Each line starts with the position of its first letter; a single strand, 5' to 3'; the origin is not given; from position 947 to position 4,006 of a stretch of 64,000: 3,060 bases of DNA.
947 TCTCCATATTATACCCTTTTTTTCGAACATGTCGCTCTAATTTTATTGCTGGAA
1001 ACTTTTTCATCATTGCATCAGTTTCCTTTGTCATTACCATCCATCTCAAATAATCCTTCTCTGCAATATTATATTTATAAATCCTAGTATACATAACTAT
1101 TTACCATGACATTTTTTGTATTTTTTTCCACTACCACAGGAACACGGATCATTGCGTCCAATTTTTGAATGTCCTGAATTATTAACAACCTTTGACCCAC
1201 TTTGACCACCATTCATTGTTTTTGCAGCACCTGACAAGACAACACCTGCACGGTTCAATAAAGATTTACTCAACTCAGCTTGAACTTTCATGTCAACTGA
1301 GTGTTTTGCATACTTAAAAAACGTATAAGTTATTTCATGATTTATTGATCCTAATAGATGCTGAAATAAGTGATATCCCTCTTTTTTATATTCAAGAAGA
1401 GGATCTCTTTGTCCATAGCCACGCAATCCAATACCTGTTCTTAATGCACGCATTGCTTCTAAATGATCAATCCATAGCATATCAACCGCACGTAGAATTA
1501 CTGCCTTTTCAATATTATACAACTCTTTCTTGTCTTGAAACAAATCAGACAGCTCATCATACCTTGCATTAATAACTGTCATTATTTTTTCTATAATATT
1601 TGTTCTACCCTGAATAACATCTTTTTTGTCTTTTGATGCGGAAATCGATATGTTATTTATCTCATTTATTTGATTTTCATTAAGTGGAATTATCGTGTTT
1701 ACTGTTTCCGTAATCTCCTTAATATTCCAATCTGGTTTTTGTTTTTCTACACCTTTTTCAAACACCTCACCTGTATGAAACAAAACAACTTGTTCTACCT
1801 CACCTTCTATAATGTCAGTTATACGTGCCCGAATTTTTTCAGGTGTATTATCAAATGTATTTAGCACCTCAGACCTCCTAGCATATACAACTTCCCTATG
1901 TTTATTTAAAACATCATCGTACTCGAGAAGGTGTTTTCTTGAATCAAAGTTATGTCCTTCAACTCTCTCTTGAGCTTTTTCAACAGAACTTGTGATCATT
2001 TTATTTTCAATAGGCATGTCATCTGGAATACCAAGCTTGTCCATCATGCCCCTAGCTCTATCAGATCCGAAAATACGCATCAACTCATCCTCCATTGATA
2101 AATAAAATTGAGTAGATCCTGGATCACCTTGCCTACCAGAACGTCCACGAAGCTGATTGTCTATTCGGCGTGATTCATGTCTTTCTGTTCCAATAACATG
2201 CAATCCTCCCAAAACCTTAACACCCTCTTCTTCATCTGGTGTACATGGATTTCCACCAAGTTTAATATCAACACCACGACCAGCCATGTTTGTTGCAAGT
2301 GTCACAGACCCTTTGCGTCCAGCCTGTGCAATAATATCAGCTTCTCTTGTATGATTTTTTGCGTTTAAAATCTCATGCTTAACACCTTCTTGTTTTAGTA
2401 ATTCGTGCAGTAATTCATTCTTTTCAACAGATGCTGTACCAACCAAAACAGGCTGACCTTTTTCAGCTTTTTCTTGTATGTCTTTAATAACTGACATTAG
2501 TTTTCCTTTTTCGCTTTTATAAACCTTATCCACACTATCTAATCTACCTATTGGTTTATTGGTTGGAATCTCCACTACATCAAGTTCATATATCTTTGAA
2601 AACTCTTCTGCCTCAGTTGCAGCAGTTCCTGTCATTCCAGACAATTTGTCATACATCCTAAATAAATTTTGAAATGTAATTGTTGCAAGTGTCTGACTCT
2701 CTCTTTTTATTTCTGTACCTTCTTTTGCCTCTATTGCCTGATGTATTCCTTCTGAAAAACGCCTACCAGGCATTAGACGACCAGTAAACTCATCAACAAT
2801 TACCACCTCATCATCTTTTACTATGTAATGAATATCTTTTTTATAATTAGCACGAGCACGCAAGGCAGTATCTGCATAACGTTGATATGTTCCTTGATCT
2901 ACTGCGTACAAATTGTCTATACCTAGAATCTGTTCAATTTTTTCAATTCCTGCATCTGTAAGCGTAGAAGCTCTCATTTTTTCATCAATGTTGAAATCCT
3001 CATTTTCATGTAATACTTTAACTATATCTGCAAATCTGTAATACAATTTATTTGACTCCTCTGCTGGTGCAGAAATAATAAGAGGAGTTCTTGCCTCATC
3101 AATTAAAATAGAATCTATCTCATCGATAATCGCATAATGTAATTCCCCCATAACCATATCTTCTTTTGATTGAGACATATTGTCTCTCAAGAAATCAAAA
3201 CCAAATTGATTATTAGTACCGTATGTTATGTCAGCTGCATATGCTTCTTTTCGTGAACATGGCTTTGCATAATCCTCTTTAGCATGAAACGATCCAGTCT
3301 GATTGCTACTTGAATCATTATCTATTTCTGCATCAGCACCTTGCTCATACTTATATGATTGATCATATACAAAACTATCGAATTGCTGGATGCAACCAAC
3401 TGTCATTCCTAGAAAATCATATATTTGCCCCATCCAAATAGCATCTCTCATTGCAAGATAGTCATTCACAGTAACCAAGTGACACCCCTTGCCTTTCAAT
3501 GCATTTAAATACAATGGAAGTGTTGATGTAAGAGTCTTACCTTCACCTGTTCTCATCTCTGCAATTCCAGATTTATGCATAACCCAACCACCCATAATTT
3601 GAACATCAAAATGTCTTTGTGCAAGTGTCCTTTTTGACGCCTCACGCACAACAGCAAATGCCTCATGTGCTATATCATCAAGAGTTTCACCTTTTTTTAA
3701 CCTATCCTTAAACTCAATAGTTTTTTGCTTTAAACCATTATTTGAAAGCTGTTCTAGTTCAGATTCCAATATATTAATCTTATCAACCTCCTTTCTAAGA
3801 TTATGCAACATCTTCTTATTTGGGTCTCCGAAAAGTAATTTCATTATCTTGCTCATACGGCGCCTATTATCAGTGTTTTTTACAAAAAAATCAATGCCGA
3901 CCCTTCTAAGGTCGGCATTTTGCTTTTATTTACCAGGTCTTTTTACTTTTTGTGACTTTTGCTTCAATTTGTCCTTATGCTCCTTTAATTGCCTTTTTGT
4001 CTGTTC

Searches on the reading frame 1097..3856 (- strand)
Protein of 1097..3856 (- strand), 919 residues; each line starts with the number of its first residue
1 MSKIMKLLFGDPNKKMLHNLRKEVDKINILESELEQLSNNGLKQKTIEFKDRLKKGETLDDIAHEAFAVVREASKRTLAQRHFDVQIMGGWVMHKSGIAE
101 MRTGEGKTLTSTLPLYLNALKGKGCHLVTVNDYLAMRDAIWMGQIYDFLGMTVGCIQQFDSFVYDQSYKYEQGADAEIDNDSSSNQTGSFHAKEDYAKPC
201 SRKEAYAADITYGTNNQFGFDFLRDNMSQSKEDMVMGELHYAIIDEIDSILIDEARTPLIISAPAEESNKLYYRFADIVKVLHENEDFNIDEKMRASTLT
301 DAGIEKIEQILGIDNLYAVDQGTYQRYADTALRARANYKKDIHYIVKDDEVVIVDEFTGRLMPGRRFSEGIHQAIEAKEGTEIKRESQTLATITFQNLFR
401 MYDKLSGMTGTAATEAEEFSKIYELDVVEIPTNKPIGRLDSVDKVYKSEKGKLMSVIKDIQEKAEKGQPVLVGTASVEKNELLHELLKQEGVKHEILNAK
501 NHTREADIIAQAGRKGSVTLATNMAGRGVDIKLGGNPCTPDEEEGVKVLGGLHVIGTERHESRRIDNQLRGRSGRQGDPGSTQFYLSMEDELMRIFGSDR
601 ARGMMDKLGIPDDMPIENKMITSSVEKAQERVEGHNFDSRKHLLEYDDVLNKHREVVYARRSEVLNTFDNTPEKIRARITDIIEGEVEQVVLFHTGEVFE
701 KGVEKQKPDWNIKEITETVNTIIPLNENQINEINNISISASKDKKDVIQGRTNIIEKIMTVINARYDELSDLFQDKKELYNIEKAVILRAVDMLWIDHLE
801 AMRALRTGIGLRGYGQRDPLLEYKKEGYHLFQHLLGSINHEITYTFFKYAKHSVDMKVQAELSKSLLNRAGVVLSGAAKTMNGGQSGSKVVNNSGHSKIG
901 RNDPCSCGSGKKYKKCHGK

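Call 19: search_protein_families(library=ncbifam, proteins=[window:1097-3856:-], max_evalue=0.00001)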
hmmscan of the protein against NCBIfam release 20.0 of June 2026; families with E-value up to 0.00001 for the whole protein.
window:1097-3856:- (919 aa): 13 families
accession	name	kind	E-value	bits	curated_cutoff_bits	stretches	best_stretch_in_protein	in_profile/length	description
NF009538.1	PRK12904.1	equivalog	0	1091.4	814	1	5-848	2-810/814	preprotein translocase subunit SecA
TIGR00963.1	secA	equivalog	0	1020.2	800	2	198-837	136-786/787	preprotein translocase subunit SecA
NF006630.0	PRK09200.1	subfamily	1.3e-270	899.8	862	1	11-849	8-774/789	preprotein translocase subunit SecA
TIGR04397.1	SecA2_Bac_anthr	exception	1.4e-261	870.1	1085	2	201-848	160-772/774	accessory Sec system translocase SecA2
NF009536.0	PRK12901.1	equivalog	3.9e-250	833.2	1493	4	331-918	497-1105/1118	preprotein translocase subunit SecA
TIGR03714.1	secA2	equivalog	3.1e-225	749.9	930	2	193-837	150-760/762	accessory Sec system translocase SecA2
NF012136.0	SecA2_Lm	equivalog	9.6e-196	652.1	1100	2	202-834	159-753/776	accessory Sec system translocase SecA2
TIGR04221.1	SecA2_Mycobac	equivalog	3.4e-175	584.4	725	3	199-679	157-630/762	accessory Sec system translocase SecA2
NF004088.0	PRK05590.1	equivalog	5.3e-10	39.9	140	1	881-919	129-165/166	hypothetical protein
NF002592.0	PRK02250.1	equivalog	2e-07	31.3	158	1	894-918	143-167/167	hypothetical protein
NF002449.0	PRK01617.1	equivalog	2.2e-06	28.1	141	1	896-919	131-154/154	hypothetical protein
NF007704.0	PRK10396.1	equivalog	2.3e-06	27.8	149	1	896-916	198-218/221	hypothetical protein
TIGR04102.1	SWIM_PBPRA1643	hypoth_equivalog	4.5e-06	27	68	1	898-917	88-107/108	PBPRA1643 family SWIM/SEC-C metal-binding motif protein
